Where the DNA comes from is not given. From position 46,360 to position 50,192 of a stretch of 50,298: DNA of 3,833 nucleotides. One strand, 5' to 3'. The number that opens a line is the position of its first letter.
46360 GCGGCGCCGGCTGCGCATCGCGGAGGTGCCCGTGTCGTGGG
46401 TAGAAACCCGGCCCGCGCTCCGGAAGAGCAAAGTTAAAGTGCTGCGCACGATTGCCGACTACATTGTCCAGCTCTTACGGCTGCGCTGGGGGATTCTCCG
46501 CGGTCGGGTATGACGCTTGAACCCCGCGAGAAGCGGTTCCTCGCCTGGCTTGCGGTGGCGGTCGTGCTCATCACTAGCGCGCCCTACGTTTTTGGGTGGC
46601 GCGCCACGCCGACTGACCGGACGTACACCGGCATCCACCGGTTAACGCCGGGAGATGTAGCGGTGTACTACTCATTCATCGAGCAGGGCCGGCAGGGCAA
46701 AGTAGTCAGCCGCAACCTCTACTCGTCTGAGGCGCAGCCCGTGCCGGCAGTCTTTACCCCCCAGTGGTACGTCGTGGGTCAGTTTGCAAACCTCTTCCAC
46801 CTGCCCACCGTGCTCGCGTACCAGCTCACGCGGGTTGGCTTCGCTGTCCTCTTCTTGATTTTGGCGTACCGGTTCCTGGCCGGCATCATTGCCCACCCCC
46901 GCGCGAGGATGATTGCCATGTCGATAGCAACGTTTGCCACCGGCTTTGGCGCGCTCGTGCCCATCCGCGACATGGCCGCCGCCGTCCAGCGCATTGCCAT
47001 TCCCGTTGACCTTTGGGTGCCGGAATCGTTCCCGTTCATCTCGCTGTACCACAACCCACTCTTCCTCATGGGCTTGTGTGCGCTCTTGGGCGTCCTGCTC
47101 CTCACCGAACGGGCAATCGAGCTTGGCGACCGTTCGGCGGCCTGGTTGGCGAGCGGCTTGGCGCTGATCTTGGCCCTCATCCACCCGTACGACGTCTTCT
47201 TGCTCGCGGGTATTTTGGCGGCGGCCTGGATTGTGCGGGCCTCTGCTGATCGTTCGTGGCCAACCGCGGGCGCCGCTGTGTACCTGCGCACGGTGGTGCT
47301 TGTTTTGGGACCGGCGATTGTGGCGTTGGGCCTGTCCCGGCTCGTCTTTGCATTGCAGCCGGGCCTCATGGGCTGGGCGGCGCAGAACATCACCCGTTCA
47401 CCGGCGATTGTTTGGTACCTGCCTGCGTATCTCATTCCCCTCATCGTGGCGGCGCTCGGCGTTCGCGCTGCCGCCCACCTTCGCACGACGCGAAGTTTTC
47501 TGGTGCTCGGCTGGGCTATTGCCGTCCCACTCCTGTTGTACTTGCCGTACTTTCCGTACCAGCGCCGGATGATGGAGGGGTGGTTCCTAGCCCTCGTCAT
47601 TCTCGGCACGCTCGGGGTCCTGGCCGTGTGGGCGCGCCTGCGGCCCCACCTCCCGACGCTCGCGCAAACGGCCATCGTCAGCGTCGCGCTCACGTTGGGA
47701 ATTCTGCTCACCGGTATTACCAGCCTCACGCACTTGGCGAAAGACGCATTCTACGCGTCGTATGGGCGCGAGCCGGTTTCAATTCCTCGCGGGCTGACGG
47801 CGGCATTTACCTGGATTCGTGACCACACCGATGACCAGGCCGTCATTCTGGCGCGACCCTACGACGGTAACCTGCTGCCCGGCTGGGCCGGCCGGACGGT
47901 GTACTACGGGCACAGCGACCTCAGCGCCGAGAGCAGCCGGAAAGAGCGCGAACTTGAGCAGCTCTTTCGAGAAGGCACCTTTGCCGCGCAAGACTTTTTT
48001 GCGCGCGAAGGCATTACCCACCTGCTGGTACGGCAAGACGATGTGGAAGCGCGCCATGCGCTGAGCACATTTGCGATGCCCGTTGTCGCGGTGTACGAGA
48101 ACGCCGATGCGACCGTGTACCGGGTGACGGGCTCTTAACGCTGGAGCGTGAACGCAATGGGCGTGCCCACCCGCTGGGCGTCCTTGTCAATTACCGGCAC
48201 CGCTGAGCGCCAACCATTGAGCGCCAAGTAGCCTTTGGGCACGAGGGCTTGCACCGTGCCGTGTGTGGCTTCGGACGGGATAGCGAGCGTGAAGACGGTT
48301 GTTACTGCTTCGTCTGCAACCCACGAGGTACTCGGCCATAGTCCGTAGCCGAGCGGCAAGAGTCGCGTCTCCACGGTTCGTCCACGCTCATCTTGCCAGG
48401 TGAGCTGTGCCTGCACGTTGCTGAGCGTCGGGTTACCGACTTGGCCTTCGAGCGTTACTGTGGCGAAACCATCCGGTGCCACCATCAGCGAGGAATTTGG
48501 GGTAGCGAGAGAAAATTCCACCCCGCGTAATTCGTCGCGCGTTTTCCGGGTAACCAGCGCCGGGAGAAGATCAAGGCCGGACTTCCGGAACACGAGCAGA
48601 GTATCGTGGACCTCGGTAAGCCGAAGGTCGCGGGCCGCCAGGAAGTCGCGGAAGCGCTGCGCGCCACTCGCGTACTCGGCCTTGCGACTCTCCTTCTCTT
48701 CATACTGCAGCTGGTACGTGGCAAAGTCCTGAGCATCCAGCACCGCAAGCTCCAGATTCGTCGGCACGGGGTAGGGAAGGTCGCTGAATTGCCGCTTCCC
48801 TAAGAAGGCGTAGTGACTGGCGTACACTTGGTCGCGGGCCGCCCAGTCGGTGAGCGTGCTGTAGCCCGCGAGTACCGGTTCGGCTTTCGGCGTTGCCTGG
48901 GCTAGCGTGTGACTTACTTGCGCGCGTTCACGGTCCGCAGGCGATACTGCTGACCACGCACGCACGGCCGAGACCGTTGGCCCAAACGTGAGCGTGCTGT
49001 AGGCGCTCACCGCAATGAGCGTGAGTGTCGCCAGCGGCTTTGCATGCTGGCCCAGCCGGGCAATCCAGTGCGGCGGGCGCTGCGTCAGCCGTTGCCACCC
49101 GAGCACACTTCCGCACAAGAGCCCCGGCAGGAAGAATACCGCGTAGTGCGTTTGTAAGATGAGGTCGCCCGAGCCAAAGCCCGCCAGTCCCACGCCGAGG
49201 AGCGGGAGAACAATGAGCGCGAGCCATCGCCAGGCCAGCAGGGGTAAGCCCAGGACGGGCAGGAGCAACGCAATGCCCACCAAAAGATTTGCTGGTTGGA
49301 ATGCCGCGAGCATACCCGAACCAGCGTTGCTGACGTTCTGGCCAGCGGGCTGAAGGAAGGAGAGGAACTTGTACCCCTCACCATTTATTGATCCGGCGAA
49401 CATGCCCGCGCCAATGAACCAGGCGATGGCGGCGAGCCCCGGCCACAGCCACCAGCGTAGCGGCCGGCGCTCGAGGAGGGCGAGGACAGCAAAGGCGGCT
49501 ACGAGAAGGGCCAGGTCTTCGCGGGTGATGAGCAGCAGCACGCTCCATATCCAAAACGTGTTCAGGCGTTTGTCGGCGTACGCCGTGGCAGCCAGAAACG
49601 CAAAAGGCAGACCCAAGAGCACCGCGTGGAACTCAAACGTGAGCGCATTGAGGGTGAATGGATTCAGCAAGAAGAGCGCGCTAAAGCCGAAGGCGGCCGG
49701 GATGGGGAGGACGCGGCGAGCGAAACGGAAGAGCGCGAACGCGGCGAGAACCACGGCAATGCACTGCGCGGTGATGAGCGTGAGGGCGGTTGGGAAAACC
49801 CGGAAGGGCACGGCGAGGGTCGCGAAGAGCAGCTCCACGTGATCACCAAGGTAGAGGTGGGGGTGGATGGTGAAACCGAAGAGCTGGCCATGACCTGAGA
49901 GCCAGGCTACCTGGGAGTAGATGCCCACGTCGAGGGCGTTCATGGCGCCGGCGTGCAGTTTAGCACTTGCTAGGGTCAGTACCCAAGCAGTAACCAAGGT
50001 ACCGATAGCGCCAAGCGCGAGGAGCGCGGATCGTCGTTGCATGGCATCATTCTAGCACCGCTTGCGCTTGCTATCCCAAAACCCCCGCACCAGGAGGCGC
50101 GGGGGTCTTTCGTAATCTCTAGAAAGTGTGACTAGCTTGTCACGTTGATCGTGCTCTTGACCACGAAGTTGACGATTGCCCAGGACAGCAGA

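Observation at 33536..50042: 16.5-kb locus with nine GT-C/DUF2079-type membrane proteins, two polyprenyl-P-sugar synthases and a flavoenzyme: candidate undescribed extracytoplasmic glycan assembly system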

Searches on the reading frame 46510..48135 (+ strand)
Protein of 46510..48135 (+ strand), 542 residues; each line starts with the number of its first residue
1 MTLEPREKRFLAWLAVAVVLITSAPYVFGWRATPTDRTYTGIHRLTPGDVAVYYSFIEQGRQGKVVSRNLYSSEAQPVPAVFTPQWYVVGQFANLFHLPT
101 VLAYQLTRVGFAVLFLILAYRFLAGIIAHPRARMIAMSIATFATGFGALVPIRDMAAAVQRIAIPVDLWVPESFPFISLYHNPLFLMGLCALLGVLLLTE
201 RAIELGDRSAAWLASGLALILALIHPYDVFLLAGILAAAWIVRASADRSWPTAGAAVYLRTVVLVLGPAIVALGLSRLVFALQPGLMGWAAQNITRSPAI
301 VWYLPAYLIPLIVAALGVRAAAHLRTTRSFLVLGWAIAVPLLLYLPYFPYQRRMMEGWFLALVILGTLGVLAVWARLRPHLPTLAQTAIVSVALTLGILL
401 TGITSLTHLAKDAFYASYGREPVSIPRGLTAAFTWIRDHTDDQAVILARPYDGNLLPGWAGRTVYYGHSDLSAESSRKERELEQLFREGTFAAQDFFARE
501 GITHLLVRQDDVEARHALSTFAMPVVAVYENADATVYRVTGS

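Call 6: search_protein_families(library=pfam, proteins=[window:46510-48135:+], max_evalue=0.1)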
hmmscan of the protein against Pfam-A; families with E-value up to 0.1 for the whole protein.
window:46510-48135:+ (542 aa): 1 family
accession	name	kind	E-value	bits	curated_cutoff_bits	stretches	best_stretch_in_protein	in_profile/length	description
PF20604.3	DUF6798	-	0.059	13.5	26.9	0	430-464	4-37/61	Domain of unknown function (DUF6798)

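Call 41: find_homologous_proteins(query=window:46510-48135:+, max_evalue=0.001)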
Query window:46510-48135:+ (542 aa): 27 proteins with E <= 0.001 among 8000 candidates.
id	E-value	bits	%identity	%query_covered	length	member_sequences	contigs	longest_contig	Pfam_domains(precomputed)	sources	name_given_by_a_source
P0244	0.0e+0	1064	88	100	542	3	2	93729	-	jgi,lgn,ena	jgi:hypothetical protein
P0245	1.1e-285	967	80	100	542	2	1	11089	-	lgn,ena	-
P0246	5.2e-234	796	65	99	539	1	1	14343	-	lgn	-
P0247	1.0e-230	785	65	99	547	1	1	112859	-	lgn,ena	-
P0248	1.4e-229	781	64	99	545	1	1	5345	-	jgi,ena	-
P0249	1.9e-227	774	64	100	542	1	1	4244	-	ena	-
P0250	2.3e-227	774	64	99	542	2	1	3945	-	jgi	-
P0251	2.5e-225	767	63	99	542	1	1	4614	-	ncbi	-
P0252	1.0e-220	752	63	100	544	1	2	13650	-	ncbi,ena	-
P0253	3.8e-215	734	62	100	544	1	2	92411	-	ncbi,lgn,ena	ncbi:MAG: hypothetical protein AAB515_02130 [Patescibacteria group bacterium]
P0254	3.9e-190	651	55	99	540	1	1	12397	-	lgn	-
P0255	2.6e-166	573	49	99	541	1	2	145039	-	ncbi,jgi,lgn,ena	ncbi:MAG: hypothetical protein WCT08_05170 [Patescibacteria group bacterium]|jgi:hypothetical protei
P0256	5.9e-166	571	51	100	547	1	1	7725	-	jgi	jgi:hypothetical protein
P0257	6.8e-165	568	52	100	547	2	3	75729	-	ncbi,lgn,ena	-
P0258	2.0e-163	563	52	100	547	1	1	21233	-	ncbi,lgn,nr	ncbi:MAG: hypothetical protein Q8O51_01375 [bacterium]|nr:hypothetical protein [bacterium]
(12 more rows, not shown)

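Call 45: search_solved_structures(query=A5, max_evalue=1)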
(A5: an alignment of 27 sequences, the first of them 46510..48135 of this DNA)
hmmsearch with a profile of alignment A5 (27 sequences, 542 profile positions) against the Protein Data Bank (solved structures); distinct sequences matched with E-value up to 1: 27.
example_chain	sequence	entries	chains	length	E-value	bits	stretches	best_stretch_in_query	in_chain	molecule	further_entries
9fxf_A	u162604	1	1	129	0.02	16.8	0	17-59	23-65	VHH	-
6ocd_B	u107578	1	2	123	0.021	16.7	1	17-58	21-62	VHH antibody V6D4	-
6z5r_M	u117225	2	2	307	0.032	16.2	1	300-356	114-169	Reaction center protein M chain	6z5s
7b17_B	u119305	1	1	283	0.18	13.7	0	14-59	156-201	SARS-CoV-2 neutralizing biparatopic nanobody VE,nanobody E from Lama glama,SARS-CoV-2 neut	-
9fjf_C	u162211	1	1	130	0.18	13.7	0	22-61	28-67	Nanobody Nb1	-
7b14_D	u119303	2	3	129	0.18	13.7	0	14-60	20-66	Nanobody against SARS-CoV-2 | VHH E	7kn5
7b18_D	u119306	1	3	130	0.19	13.6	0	14-60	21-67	Nanobody against SARS-CoV-2 VHH E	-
9ena_B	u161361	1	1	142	0.24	13.3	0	22-61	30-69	Chains: B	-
7ksg_D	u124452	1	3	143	0.26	13.1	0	14-59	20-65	Nanobody against SARS-CoV-2 glycoprotein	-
3vu0_A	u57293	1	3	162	0.27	13.1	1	426-523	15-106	Putative uncharacterized protein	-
7rby_B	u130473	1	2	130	0.29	13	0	16-60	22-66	Ilama-isolated nanobody NIH-CoV nb-112 specific to SARS-CoV-2 RBD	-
9g48_C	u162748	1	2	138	0.3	13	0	22-58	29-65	Nanobody 6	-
7nll_A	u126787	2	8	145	0.33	12.8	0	18-55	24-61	Nanobody Fu2 | Fu2 nanobody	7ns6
8av2_C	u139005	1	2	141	0.36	12.7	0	32-60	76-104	anti-mLEPR VHH 4-80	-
8pe1_C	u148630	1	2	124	0.42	12.5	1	35-74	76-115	Nanobody 4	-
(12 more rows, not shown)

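Call 54: predict_structure(alignment_id=A5)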
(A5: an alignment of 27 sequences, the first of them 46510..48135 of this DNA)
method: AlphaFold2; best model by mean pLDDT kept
length: 542 residues; sequences in the alignment: 27
mean_pLDDT: 91.9   pTM: 0.90
mean pLDDT of the five models: 91.9, 91.6, 91.1, 90.2, 89.6
residues with pLDDT >= 90: 395; 70-90: 143; 50-70: 4; < 50: 0
segments of 3 or more residues with pLDDT < 50: none
pLDDT, mean of each block of 10 residues (from residue 1): 89 97 91 92 81 96 94 91 93 96 95 97 94 95 90 85 86 88 92 98 96 97 92 97 95 95 97 91 87 79 92 96 96 97 89 92 96 92 89 81 87 81 93 97 95 95 94 92 88 92 96 89 92 96 61
secondary structure, 60 per line:
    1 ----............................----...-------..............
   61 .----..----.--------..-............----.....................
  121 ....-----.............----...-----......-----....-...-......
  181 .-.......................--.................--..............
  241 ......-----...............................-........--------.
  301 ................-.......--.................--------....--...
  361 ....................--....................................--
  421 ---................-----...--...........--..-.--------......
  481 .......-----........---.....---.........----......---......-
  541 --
elements in order: H5-32 E37-39 H47-61 H84-95 H100-124 H130-142 H155-160 H166-169 H175-181 H183-205 H208-224 H227-246 H252-282 H284-291 H300-316 H318-324 H327-343 H352-355 H358-380 H383-418 E424-426 H427-439 E445-447 H450-460 H475-487 H493-500 E504-508 H512-520 E525-530 E534-539

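Call 58: fold_search(model_id=the predicted structure, library=pdb)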
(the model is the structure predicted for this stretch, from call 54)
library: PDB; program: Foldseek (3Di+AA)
matches with E <= 10: 368; with E <= 0.001: 28
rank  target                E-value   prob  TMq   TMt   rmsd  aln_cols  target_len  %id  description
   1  8b6l_I                2.9e-09  1.00  0.57  0.47   7.7       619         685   12  Subtomogram average of the human Sec61-TRAP-OSTA-translocon (released 2022-12-07)
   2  6ezn_F                4.4e-09  1.00  0.53  0.45  12.1       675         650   11  Cryo-EM structure of the yeast oligosaccharyltransferase (OST) complex (released 2018-01-17)
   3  8pn9_A                1.3e-08  1.00  0.53  0.45   9.5       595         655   13  Structure of human oligosaccharyltransferase OST-A complex bound to NGI-1 (released 2024-05-08)
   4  9n9j_I                1.6e-08  1.00  0.57  0.46   7.8       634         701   11  Structure of a GRP94 folding intermediate engaged with a CCDC134- and FKBP11-bound secretory translocon (released 2025-11-19)
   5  6s7o_A                1.6e-08  1.00  0.53  0.46  11.1       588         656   12  Cryo-EM structure of human oligosaccharyltransferase complex OST-A (released 2019-12-18)
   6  8age_A                1.8e-08  1.00  0.56  0.49  10.5       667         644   11  Structure of yeast oligosaccharylransferase complex with acceptor peptide bound (released 2022-12-07)
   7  7oci_F                3.6e-08  1.00  0.56  0.49  11.5       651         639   10  Cryo-EM structure of yeast Ost6p containing oligosaccharyltransferase complex (released 2022-02-16)
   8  5gmy_A                4.7e-08  1.00  0.51  0.36  13.4       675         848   12  Crystal structure of the Archaeoglobus fulgidus oligosaccharyltransferase (O29867_ARCFU) tethered with an acceptor pep (released 2017-02-01)
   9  7e9s_A                1.5e-07  1.00  0.48  0.33  12.9       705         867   13  Archaeal oligosaccharyltransferase AglB from Archaeoglobus fulgidus in complex with an inhibitory peptide and a dolich (released 2021-09-08)
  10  6s7t_A                1.6e-07  1.00  0.51  0.40   9.2       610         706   11  Cryo-EM structure of human oligosaccharyltransferase complex OST-B (released 2019-12-18)
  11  6ftg_5                1.9e-07  1.00  0.54  0.47  10.7       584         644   12  Subtomogram average of OST-containing ribosome-translocon complexes from canine rough microsomal membranes (released 2018-03-21)
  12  8agb_A                2.2e-07  1.00  0.56  0.49  11.7       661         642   10  Structure of yeast oligosaccharylransferase complex with lipid-linked oligosaccharide bound (released 2022-12-07)
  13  3wak                  2.2e-07  1.00  0.51  0.35  12.1       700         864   12  Crystal structure of the Archaeoglobus fulgidus oligosaccharyltransferase (O29867_ARCFU) in the apo form (released 2013-10-30)
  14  8if8_C                3.5e-07  1.00  0.61  0.56   8.5       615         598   14  Arabinosyltransferase AftA (released 2023-05-31)
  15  8agc_A                4.7e-07  1.00  0.53  0.43  10.6       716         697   11  Structure of yeast oligosaccharylransferase complex with lipid-linked oligosaccharide and non-acceptor peptide bound (released 2022-12-07)
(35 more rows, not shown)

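Call 62: find_encoding_contigs(protein=P0255, flank=10000, max_places=1)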
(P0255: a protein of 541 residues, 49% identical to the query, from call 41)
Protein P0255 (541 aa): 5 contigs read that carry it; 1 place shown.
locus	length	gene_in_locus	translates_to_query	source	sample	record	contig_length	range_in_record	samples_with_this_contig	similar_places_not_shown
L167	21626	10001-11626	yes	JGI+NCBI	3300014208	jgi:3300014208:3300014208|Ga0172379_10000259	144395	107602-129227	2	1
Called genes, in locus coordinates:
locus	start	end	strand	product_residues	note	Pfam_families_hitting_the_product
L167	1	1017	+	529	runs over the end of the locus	-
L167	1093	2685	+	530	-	-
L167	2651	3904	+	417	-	PF26314:MptA_B_family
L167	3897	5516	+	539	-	PF13231:PMT_2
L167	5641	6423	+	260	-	PF00535:Glycos_transf_2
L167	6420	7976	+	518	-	PF13231:PMT_2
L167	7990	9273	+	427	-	PF05208:ALG3 (weak)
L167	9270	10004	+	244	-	PF00535:Glycos_transf_2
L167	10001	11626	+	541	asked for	-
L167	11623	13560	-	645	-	PF09852:DUF2079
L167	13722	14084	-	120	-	PF18895:T4SS_pilin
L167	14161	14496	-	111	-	PF18895:T4SS_pilin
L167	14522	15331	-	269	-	PF18895:T4SS_pilin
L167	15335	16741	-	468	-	PF13416:SBP_bac_8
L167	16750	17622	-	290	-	PF00483:NTP_transferase, PF12804:NTP_transf_3 (weak)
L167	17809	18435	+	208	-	-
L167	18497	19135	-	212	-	PF05875:Ceramidase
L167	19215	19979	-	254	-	-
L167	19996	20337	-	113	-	PF02261:Asp_decarbox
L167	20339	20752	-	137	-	-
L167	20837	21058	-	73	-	-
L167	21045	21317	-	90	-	-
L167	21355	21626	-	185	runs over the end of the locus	PF00210:Ferritin (weak), PF02915:Rubrerythrin, PF21349:RUBY_RBDX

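Call 76: search_protein_families(library=ncbifam, proteins=[window:46510-48135:+], max_evalue=0.00001)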
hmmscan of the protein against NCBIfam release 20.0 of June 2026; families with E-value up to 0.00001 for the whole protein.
window:46510-48135:+ (542 aa): 0 families

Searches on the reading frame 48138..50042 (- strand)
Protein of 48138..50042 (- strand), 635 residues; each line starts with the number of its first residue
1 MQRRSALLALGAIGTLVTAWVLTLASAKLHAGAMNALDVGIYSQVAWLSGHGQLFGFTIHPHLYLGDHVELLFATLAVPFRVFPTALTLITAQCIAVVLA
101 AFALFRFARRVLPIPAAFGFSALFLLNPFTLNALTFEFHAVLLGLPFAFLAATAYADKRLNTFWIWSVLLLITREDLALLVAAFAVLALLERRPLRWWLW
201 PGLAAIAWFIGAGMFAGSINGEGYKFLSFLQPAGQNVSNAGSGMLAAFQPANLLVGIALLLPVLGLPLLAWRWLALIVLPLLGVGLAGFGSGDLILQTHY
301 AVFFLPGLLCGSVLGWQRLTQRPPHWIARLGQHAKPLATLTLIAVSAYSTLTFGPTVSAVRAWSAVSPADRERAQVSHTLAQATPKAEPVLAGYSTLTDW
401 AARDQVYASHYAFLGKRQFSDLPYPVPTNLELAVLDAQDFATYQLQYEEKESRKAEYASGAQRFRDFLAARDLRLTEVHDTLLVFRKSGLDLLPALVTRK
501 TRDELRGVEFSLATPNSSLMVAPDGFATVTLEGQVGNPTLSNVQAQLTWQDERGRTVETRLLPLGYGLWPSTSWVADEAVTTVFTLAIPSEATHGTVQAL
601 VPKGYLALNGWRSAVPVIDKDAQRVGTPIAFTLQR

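Call 6: search_protein_families(library=pfam, proteins=[window:48138-50042:-], max_evalue=0.1)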
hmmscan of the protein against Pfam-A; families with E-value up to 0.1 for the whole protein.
window:48138-50042:- (635 aa): 1 family
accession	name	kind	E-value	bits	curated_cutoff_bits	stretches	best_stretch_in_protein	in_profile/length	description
PF09852.15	DUF2079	-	2.5e-30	106.4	28.2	1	35-395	8-386/459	Predicted membrane protein (DUF2079)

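Call 76: search_protein_families(library=ncbifam, proteins=[window:48138-50042:-], max_evalue=0.00001)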
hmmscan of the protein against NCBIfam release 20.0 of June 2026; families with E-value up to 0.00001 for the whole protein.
window:48138-50042:- (635 aa): 0 families

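Call 81: search_solved_structures(query=A7, max_evalue=1)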
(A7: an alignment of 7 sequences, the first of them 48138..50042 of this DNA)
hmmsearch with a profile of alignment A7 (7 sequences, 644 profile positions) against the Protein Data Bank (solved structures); distinct sequences matched with E-value up to 1: 2.
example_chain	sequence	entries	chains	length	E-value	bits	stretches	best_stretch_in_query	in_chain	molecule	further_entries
6y06_A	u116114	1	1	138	0.082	14.7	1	437-505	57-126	Moevan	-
6tmg_d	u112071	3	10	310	0.9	11.3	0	52-112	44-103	ATPTG2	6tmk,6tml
